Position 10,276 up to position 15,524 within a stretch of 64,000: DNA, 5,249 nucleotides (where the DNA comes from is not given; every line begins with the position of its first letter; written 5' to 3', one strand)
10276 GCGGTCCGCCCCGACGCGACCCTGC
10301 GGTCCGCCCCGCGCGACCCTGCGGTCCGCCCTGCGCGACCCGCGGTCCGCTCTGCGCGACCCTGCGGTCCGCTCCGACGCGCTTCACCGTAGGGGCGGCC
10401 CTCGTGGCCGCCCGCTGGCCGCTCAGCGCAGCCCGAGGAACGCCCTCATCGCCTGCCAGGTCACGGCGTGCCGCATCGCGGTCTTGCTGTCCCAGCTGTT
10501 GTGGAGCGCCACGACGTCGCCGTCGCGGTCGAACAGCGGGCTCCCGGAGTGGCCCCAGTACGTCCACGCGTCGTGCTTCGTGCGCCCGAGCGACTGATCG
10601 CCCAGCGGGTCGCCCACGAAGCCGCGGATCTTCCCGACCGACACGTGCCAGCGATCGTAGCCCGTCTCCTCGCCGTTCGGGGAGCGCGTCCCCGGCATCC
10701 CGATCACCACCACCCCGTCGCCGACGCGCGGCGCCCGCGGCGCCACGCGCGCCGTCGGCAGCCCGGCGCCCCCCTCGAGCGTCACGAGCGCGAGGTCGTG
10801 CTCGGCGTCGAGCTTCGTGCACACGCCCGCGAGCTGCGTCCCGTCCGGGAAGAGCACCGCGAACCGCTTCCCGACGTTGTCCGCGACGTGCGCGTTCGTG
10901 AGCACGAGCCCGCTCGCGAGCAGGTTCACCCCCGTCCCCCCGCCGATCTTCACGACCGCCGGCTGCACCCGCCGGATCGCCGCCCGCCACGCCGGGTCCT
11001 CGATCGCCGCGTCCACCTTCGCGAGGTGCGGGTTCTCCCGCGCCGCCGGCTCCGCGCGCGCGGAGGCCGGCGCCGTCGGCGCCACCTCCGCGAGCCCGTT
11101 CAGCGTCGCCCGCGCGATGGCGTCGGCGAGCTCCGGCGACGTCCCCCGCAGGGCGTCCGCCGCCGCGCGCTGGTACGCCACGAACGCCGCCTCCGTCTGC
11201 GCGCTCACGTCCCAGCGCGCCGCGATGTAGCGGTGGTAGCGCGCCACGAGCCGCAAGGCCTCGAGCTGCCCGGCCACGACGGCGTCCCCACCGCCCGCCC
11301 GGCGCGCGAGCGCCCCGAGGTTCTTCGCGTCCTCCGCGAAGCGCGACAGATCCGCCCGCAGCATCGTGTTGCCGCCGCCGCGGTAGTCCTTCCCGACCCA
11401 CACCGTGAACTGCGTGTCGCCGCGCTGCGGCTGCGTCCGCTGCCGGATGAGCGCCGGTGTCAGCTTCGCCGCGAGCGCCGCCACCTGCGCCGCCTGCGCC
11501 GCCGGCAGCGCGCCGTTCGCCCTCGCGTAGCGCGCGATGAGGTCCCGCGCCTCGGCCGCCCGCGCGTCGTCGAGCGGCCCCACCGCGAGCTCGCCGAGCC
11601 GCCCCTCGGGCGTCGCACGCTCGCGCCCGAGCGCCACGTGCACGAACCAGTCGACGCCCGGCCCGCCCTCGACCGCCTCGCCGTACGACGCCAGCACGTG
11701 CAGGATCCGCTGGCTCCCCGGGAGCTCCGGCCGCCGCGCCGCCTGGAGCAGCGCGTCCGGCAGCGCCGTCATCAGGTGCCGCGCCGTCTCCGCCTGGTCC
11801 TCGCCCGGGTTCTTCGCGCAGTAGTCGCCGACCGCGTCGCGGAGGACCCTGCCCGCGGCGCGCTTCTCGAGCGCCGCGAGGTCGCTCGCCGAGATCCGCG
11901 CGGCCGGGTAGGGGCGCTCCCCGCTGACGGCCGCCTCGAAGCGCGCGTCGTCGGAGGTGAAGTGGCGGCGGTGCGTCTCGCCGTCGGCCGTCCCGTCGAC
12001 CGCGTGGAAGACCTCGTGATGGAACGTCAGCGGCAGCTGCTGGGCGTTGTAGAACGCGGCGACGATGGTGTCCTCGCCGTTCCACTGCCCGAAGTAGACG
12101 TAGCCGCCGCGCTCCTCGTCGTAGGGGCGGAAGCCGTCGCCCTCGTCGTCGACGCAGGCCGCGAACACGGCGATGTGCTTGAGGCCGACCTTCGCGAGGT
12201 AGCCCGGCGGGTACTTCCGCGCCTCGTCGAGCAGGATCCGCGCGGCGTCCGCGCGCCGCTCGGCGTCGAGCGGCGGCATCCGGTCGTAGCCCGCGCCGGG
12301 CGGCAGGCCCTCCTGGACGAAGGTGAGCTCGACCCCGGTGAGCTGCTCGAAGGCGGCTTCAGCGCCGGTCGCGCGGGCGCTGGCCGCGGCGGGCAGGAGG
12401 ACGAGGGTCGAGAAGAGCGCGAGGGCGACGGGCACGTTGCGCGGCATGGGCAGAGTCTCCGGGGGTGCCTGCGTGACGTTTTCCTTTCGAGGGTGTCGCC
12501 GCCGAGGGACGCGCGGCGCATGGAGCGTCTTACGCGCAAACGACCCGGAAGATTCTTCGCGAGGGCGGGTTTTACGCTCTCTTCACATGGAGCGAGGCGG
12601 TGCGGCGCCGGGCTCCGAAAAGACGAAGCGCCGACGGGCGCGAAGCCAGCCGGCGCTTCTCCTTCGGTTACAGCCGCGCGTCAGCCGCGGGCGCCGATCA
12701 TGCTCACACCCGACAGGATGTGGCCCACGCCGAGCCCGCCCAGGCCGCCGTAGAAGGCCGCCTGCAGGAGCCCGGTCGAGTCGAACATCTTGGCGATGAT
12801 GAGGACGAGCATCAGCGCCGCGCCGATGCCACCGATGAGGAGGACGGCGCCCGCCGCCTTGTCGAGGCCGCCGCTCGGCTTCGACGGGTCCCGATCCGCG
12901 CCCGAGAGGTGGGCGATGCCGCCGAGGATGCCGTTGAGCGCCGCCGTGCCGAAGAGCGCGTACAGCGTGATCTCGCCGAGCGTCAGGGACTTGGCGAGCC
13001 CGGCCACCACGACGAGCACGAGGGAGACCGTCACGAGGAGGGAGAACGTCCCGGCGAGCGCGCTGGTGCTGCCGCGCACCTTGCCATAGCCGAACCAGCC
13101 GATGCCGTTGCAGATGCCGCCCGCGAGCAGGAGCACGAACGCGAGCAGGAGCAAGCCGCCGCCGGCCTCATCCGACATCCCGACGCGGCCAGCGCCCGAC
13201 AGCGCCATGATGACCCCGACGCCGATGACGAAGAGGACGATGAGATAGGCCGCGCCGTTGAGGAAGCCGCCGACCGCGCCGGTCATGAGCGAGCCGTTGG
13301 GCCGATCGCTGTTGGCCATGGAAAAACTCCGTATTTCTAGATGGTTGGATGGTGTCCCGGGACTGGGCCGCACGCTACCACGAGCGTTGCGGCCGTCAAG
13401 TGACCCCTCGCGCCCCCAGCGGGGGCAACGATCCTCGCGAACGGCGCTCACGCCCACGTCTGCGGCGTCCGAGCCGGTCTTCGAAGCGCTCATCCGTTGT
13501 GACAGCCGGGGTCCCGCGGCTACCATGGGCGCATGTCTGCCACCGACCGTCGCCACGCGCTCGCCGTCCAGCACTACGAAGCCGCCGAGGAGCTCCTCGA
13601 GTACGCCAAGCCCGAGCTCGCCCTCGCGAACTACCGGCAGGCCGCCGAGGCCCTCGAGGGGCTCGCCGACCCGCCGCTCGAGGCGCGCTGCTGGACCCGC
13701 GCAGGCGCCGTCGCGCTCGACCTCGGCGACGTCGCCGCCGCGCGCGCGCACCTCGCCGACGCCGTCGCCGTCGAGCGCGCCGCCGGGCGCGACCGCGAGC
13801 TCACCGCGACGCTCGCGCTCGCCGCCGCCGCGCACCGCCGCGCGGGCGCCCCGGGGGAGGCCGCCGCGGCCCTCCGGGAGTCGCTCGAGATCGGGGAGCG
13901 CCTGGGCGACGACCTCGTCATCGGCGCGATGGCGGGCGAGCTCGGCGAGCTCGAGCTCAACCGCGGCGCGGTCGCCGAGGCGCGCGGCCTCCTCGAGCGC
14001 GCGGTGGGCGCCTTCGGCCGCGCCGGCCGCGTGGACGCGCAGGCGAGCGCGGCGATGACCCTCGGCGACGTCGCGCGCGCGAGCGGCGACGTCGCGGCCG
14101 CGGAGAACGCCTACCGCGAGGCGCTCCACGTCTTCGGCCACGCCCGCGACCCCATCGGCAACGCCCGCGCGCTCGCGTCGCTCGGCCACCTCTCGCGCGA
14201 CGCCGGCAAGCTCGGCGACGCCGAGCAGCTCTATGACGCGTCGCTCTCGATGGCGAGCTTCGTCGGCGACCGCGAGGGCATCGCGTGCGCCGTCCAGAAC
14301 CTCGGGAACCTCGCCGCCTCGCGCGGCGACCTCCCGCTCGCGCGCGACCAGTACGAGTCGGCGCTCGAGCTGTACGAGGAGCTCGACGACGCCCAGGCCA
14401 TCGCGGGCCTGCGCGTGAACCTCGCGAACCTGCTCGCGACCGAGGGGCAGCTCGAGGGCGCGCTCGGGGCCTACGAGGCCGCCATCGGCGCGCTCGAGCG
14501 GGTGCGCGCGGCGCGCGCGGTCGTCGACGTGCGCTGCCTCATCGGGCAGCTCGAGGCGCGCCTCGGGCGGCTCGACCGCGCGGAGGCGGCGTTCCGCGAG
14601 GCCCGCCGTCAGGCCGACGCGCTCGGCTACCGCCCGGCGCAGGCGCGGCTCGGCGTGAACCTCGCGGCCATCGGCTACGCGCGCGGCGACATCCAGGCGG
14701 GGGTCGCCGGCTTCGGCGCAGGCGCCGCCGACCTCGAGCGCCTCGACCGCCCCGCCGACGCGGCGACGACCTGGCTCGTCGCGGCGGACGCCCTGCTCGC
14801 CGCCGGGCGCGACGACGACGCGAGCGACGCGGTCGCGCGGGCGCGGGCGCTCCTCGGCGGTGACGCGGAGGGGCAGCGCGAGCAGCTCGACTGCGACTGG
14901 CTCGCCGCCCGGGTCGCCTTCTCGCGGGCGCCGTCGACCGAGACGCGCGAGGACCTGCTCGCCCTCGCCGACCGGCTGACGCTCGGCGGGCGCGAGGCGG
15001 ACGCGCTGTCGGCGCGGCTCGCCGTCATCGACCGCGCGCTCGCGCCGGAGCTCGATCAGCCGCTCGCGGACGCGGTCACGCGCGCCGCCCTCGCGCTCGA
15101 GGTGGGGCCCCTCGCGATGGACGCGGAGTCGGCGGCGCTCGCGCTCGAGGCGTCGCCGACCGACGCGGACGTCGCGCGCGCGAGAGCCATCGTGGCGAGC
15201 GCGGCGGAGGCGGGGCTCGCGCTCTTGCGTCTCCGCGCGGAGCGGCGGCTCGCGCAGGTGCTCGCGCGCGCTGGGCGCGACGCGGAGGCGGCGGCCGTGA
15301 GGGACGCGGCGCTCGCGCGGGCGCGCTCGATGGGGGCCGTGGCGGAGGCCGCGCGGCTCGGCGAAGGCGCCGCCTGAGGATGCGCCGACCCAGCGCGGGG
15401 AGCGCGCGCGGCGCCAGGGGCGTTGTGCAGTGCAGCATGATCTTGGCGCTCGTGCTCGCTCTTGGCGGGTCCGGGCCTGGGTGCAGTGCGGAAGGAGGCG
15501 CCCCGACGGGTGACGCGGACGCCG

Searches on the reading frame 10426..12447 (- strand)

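Call 13: search_protein_families(library=pfam, proteins=[window:10426-12447:-], max_evalue=0.001)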
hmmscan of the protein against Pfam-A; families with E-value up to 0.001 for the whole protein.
window:10426-12447:- (674 aa): 2 families
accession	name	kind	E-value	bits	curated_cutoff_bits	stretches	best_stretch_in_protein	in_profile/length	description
PF13365.12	Trypsin_2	-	1.2e-23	84.9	27.6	1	504-648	1-144/144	Trypsin-like peptidase domain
PF00089.32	Trypsin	-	0.00058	20.2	20.6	0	505-653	27-198/220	Trypsin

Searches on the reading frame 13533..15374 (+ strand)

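Call 13: search_protein_families(library=pfam, proteins=[window:13533-15374:+], max_evalue=0.001)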
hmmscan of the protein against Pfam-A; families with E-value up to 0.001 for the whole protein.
window:13533-15374:+ (614 aa): 9 families
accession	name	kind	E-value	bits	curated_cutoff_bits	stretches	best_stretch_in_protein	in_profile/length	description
PF13424.12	TPR_12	-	8.6e-22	77.6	30.1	4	211-283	3-77/77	Tetratricopeptide repeat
PF07719.23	TPR_2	-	1.3e-10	40.9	27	0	255-283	5-33/34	Tetratricopeptide repeat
PF17874.7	TPR_MalT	-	5.4e-09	36.2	45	2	252-432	81-261/336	MalT-like TPR region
PF00515.34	TPR_1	-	1.1e-08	34.9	27.8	0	256-282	6-32/34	Tetratricopeptide repeat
PF13181.12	TPR_8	-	1.1e-07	31.9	25.7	0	332-357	2-27/34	Tetratricopeptide repeat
PF14938.12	SNAP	-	1.3e-06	28.5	25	0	251-318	114-182/282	Soluble NSF attachment protein, SNAP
PF13374.12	TPR_10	-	2.7e-06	27.6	27.5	0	256-284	7-35/42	Tetratricopeptide repeat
PF13432.12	TPR_16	-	1.8e-05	25.5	32.7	1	176-238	2-58/65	Tetratricopeptide repeat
PF13428.12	TPR_14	-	0.00022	22.1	23.5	0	413-449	3-39/44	Tetratricopeptide repeat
